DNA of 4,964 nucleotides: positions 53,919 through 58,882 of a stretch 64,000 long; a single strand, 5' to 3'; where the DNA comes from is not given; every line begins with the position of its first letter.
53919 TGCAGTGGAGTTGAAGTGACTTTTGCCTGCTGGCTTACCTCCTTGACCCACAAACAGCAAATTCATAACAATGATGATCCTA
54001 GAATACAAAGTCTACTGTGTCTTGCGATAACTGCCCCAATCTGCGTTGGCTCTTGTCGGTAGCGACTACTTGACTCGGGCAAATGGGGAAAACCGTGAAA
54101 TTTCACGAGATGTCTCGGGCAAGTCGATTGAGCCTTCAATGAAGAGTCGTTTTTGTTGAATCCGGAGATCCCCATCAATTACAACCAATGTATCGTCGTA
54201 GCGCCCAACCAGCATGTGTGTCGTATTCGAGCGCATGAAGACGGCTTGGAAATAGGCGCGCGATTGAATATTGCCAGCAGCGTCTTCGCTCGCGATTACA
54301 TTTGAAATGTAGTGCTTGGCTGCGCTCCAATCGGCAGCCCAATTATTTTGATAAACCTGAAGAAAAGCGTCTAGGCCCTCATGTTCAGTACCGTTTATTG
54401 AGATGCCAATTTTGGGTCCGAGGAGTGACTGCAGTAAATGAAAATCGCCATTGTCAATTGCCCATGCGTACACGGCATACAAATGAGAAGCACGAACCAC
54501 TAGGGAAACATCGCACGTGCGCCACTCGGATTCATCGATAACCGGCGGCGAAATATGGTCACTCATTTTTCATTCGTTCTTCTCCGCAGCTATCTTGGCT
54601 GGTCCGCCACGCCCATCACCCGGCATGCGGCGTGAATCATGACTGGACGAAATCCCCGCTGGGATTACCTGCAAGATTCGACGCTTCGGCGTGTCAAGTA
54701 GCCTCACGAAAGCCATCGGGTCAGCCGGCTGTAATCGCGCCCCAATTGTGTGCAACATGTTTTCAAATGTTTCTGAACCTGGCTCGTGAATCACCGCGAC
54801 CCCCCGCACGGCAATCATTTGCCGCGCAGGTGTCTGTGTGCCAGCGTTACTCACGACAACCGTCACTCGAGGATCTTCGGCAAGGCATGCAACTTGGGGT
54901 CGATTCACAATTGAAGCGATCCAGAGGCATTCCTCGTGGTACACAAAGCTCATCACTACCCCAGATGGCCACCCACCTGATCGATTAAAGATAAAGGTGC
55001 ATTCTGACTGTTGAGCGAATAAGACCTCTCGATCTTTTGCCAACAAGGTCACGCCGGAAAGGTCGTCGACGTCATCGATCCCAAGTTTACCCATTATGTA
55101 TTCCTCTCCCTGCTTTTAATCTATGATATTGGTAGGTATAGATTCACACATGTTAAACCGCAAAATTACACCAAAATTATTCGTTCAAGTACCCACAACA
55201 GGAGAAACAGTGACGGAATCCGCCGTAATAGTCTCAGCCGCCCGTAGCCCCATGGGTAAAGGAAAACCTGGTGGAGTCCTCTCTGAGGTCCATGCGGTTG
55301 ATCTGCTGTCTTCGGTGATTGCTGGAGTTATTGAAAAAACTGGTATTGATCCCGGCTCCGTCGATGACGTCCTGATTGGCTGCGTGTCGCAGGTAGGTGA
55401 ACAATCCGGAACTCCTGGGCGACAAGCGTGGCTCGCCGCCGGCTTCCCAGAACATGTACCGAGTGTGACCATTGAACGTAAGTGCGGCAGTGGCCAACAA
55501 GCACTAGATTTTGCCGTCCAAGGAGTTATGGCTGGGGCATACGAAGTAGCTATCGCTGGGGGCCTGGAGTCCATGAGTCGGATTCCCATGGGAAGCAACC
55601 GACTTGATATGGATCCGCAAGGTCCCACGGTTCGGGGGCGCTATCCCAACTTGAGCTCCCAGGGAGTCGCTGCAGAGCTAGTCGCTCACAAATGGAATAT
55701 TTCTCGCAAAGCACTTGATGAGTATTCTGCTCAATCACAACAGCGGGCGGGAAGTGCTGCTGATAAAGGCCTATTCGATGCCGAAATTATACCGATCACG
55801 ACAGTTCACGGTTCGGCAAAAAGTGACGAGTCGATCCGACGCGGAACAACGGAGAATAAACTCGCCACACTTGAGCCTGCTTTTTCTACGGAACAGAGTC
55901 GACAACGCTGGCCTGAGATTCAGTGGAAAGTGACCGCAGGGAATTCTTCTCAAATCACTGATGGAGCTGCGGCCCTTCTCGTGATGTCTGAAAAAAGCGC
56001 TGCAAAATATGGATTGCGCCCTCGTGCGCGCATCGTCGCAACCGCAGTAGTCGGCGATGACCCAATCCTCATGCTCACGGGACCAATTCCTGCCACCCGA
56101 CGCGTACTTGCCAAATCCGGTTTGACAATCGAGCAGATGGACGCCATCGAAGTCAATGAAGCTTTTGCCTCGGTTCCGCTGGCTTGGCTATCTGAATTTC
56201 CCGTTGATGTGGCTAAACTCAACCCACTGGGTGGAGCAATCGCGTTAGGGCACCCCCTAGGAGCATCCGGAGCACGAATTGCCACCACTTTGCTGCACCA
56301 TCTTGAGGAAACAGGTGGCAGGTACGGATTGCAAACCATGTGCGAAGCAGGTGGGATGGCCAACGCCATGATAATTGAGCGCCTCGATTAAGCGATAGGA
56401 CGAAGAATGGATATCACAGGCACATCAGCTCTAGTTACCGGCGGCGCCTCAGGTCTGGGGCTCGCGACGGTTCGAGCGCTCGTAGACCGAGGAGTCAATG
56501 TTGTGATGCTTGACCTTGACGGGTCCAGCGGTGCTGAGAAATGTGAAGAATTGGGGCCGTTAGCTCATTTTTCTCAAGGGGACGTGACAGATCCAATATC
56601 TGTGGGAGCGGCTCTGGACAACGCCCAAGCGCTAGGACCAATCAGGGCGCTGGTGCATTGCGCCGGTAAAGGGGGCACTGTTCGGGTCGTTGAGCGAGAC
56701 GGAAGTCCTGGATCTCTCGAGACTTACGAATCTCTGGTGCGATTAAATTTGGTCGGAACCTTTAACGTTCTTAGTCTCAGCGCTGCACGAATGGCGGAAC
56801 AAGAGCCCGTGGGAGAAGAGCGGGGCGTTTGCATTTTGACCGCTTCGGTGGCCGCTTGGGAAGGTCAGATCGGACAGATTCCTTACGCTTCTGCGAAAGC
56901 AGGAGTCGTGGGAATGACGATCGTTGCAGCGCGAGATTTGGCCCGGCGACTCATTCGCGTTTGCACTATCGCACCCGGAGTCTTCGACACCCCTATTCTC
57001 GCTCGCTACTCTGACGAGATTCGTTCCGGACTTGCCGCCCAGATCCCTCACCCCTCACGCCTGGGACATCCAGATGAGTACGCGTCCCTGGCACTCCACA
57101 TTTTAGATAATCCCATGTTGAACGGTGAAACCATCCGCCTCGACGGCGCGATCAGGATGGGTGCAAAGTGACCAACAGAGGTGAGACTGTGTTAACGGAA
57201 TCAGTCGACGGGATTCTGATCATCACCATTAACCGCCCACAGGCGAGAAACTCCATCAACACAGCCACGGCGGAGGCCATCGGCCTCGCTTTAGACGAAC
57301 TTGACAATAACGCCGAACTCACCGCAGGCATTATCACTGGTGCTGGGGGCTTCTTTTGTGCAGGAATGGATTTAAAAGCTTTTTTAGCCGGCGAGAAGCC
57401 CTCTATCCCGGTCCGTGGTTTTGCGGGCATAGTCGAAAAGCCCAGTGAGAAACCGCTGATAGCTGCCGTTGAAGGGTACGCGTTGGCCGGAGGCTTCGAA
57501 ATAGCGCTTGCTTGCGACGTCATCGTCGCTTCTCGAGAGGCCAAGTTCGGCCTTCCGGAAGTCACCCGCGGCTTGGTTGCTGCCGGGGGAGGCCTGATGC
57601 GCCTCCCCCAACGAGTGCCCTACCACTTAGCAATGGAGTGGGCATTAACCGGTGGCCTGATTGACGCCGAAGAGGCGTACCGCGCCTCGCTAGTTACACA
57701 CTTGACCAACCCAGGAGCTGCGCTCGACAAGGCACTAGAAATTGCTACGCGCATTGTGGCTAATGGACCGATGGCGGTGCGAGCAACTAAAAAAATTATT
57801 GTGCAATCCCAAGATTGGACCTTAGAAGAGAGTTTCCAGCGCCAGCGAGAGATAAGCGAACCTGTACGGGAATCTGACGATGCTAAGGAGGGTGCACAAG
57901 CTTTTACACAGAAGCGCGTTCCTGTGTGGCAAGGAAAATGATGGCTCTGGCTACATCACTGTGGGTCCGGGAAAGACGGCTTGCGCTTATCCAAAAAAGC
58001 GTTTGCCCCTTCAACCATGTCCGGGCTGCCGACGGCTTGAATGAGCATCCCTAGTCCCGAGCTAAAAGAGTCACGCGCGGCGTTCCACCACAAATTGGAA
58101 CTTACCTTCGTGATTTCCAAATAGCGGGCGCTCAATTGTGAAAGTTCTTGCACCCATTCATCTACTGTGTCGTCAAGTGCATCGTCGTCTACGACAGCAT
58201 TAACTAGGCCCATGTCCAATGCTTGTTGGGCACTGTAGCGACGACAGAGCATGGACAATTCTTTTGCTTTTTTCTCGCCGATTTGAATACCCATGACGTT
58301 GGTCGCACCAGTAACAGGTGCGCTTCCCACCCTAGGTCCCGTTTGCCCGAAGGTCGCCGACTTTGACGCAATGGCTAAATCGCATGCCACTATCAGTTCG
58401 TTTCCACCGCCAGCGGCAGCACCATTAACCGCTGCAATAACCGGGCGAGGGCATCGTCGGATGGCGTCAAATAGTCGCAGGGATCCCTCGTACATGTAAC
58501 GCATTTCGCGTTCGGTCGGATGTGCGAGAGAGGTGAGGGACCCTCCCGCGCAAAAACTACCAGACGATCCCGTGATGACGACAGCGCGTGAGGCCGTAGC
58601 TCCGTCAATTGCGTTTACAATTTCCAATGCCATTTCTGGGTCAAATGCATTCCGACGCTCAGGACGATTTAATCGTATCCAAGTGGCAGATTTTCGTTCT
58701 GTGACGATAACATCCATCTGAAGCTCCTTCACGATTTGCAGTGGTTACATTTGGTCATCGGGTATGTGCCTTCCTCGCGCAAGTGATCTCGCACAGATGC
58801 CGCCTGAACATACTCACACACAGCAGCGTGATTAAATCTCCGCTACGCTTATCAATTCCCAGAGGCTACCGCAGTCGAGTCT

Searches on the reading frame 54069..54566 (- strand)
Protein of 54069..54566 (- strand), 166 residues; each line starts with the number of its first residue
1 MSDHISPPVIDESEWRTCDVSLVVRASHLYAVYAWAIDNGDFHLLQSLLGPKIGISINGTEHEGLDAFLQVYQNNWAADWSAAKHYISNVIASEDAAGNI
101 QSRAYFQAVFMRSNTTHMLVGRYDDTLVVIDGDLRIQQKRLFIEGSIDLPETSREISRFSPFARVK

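Call 16: search_protein_families(library=pfam, proteins=[window:54069-54566:-], max_evalue=0.001)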
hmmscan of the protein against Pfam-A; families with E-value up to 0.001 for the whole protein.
window:54069-54566:- (166 aa): 2 families
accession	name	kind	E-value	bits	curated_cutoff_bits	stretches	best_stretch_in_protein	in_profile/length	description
PF13577.12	SnoaL_4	-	1.6e-10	41.5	24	1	28-138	11-124/126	SnoaL-like domain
PF00866.24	Ring_hydroxyl_B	-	2.1e-06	28.3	27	1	82-143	74-137/144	Ring hydroxylating beta subunit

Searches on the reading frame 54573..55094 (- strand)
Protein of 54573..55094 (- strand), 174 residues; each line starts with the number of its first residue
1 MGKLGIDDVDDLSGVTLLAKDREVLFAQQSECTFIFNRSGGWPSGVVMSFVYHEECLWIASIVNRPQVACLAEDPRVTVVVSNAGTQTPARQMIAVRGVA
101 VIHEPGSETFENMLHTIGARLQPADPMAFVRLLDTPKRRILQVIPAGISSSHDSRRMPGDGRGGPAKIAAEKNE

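Call 16: search_protein_families(library=pfam, proteins=[window:54573-55094:-], max_evalue=0.001)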
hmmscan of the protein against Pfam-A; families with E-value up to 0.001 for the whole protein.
window:54573-55094:- (174 aa): 1 family
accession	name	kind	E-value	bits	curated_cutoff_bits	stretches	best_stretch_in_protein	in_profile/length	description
PF01243.27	PNPOx_N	-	0.00029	21.6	28.1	1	40-121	23-93/120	Pyridoxamine 5'-phosphate oxidase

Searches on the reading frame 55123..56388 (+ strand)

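Call 16: search_protein_families(library=pfam, proteins=[window:55123-56388:+], max_evalue=0.001)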
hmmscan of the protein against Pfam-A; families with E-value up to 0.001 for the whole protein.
window:55123-56388:+ (422 aa): 3 families
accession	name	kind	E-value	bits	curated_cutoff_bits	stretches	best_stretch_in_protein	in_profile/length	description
PF00108.29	Thiolase_N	-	4.4e-64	216.8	26.4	1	35-291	2-260/260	Thiolase, N-terminal domain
PF02803.24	Thiolase_C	-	2.8e-43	146.9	27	1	299-420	2-123/123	Thiolase, C-terminal domain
PF00109.32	ketoacyl-synt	-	0.00039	20.6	20.8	0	113-152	166-205/252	Beta-ketoacyl synthase, N-terminal domain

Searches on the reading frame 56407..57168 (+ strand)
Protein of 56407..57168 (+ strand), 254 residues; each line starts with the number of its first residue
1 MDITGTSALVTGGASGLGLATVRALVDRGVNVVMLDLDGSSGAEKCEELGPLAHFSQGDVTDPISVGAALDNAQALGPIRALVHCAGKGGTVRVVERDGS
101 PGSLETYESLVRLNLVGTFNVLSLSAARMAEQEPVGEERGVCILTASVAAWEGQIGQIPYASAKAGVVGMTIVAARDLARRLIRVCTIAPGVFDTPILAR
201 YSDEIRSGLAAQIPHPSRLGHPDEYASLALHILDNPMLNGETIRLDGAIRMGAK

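Call 16: search_protein_families(library=pfam, proteins=[window:56407-57168:+], max_evalue=0.001)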
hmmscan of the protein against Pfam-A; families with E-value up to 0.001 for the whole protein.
window:56407-57168:+ (254 aa): 5 families
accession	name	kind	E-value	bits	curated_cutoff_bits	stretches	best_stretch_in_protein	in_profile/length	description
PF00106.31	adh_short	-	4e-35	121.5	26.6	1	8-203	3-192/195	short chain dehydrogenase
PF13561.12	adh_short_C2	-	7.3e-28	98.2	27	1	14-247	3-233/236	Enoyl-(Acyl carrier protein) reductase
PF08659.16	KR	-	1.8e-09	38.2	22.6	1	8-165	3-154/180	KR domain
PF01370.27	Epimerase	-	6.1e-07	29.5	20.9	1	8-127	1-104/240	NAD dependent epimerase/dehydratase family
PF01073.25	3Beta_HSD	-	0.00064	19.3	22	0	9-87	1-81/280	3-beta hydroxysteroid dehydrogenase/isomerase family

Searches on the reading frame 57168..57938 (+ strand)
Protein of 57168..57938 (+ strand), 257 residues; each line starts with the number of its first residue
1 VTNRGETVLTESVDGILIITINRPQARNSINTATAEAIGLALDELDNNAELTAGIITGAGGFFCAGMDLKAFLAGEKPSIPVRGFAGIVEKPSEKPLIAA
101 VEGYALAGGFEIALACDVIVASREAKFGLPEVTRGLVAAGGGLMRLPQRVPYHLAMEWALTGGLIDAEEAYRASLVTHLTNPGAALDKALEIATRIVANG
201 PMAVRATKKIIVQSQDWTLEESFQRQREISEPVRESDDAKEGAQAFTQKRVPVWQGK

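Call 16: search_protein_families(library=pfam, proteins=[window:57168-57938:+], max_evalue=0.001)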
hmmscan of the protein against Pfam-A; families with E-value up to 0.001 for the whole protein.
window:57168-57938:+ (257 aa): 2 families
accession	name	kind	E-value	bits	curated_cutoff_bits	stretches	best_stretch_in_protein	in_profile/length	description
PF00378.25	ECH_1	-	2.7e-52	178.1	27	1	14-256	4-250/251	Enoyl-CoA hydratase/isomerase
PF16113.10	ECH_2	-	1.4e-25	91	27.2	1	18-181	3-173/335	Enoyl-CoA hydratase/isomerase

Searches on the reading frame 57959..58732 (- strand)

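Call 16: search_protein_families(library=pfam, proteins=[window:57959-58732:-], max_evalue=0.001)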
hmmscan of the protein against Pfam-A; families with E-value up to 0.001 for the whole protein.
window:57959-58732:- (258 aa): 2 families
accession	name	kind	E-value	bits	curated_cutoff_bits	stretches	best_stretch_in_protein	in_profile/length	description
PF00378.25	ECH_1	-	2.4e-52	178.2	27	1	15-256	5-250/251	Enoyl-CoA hydratase/isomerase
PF16113.10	ECH_2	-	1e-20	75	27.2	1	17-195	2-186/335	Enoyl-CoA hydratase/isomerase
